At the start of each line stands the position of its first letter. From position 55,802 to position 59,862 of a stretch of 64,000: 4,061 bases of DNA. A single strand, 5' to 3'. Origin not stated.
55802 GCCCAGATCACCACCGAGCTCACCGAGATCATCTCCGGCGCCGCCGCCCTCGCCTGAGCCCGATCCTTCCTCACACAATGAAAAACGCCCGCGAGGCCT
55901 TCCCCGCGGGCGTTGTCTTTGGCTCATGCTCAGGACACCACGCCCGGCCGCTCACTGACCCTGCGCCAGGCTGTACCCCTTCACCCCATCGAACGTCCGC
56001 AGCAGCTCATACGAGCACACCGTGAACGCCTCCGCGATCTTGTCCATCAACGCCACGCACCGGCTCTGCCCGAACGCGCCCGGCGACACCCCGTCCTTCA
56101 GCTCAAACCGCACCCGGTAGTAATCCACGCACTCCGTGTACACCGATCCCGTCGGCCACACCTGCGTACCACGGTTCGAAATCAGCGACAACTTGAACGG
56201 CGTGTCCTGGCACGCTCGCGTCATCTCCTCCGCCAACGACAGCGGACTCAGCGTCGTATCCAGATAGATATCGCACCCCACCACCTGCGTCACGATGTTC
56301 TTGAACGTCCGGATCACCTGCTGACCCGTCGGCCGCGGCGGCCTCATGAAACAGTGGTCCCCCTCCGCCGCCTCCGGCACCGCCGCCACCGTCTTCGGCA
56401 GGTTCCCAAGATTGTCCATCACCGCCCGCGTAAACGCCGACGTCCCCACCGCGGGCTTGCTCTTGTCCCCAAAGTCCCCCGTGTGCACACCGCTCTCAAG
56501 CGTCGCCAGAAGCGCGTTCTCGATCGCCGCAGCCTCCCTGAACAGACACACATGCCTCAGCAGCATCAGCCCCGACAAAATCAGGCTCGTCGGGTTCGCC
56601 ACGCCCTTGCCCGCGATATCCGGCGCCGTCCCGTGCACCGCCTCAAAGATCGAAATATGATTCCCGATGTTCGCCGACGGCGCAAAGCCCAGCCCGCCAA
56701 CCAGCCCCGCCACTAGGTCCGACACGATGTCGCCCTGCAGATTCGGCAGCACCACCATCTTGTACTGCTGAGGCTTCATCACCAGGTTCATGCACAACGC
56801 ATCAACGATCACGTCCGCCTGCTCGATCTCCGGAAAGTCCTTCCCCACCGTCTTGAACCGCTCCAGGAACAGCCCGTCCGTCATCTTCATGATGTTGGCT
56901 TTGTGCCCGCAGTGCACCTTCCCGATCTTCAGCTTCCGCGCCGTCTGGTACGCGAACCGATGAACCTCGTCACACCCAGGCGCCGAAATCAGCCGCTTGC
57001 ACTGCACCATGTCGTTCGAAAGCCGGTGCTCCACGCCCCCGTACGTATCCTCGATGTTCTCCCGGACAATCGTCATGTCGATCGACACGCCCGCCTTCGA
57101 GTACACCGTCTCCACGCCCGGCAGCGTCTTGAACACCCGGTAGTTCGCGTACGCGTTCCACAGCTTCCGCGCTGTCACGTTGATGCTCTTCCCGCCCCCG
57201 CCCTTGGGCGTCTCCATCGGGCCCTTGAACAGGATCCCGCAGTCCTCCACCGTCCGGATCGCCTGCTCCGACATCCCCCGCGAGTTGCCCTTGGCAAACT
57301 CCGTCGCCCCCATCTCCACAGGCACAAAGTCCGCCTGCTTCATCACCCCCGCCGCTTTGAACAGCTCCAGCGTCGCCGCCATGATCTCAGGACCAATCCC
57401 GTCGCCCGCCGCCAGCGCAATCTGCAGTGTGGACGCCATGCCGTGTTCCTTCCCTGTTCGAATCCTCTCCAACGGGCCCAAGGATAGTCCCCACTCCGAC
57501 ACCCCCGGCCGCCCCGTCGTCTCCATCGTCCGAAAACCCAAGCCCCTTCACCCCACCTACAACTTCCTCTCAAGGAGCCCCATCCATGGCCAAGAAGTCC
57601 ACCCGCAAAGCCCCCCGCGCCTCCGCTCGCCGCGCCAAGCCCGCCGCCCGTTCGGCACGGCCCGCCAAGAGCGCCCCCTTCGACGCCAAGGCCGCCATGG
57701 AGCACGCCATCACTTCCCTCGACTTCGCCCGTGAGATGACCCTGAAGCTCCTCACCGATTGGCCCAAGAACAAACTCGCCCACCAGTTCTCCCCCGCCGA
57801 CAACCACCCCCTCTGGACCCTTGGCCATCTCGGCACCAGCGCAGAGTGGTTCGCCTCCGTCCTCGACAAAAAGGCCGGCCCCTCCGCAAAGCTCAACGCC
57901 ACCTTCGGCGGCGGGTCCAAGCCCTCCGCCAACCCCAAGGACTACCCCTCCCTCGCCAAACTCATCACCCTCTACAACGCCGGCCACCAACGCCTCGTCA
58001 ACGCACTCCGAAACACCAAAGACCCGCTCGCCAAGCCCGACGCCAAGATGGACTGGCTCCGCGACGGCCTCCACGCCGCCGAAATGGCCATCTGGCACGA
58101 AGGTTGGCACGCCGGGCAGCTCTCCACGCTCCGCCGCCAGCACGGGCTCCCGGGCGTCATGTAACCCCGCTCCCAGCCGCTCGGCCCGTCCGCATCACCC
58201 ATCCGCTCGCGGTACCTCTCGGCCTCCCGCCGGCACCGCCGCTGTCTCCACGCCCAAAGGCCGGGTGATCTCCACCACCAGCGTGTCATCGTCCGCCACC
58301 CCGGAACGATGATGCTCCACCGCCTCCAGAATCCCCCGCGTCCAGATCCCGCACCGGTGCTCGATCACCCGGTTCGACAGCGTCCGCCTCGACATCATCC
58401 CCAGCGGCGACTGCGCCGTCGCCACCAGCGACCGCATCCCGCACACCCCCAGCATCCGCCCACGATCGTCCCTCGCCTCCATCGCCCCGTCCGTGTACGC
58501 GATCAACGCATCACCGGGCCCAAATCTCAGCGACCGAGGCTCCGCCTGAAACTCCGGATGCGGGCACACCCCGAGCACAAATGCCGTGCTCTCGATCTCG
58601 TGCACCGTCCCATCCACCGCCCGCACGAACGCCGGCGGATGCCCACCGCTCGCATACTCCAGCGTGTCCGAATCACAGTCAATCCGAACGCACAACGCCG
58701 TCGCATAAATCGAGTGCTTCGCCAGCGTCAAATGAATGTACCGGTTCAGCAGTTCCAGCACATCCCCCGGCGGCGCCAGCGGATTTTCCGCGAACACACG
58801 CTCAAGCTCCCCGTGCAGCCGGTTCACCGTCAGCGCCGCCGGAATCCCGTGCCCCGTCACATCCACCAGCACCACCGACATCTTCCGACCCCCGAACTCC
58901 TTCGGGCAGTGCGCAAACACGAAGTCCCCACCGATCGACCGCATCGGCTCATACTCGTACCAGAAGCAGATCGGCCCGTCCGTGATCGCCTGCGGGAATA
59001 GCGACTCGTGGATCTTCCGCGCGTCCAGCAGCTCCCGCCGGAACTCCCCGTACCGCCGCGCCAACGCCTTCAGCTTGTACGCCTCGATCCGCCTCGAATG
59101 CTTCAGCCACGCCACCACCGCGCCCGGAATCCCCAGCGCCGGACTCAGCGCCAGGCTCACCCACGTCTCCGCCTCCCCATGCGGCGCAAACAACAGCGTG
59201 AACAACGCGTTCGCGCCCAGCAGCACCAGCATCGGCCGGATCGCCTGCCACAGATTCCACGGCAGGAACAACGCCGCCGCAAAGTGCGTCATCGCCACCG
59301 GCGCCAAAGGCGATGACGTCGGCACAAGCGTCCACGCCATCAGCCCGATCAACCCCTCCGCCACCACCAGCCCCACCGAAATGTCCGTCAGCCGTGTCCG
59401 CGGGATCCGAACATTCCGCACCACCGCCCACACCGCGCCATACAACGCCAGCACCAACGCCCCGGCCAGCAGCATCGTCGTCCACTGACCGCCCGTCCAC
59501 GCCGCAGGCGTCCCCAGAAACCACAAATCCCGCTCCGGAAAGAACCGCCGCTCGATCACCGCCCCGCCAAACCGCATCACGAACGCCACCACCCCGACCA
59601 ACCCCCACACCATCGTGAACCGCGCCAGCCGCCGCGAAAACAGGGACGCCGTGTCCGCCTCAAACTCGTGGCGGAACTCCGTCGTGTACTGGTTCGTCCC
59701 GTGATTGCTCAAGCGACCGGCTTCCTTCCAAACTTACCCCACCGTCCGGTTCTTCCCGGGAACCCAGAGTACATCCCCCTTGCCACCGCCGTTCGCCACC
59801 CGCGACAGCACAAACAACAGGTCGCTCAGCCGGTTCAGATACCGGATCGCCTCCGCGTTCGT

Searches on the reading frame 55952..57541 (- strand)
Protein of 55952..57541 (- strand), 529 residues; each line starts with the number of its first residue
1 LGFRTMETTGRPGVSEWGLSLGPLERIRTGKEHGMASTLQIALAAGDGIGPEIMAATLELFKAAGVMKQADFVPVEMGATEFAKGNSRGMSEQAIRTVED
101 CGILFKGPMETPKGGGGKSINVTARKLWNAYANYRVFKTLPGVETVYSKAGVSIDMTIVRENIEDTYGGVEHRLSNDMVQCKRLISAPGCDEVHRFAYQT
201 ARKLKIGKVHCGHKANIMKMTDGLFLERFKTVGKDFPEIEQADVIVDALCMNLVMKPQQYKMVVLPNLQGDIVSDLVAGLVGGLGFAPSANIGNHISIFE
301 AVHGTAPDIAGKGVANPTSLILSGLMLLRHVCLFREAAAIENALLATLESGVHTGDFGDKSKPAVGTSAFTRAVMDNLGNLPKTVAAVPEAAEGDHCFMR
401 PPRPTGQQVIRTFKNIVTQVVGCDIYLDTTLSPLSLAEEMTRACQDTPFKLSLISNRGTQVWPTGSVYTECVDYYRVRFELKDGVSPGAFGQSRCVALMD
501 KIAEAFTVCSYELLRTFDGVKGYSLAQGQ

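Call 53: search_protein_families(library=pfam, proteins=[window:55952-57541:-], max_evalue=0.00001)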
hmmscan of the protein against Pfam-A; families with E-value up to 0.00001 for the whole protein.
window:55952-57541:- (529 aa): 2 families
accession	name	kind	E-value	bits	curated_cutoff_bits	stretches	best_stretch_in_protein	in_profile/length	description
PF00180.25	Iso_dh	-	7.7e-80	269.2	27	1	40-374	1-348/348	Isocitrate/isopropylmalate dehydrogenase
PF18324.6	Isocitrate_DH_C_bact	-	1.3e-22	80.4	25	1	419-529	2-110/110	Bacterial isocitrate dehydrogenase, C-terminal domain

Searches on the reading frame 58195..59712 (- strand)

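Call 53: search_protein_families(library=pfam, proteins=[window:58195-59712:-], max_evalue=0.00001)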
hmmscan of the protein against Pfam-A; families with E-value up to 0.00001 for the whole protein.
window:58195-59712:- (505 aa): 1 family
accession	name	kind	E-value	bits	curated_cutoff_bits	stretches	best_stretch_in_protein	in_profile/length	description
PF07228.17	SpoIIE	-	7.8e-34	117.7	25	1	275-435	2-159/192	Stage II sporulation protein E (SpoIIE)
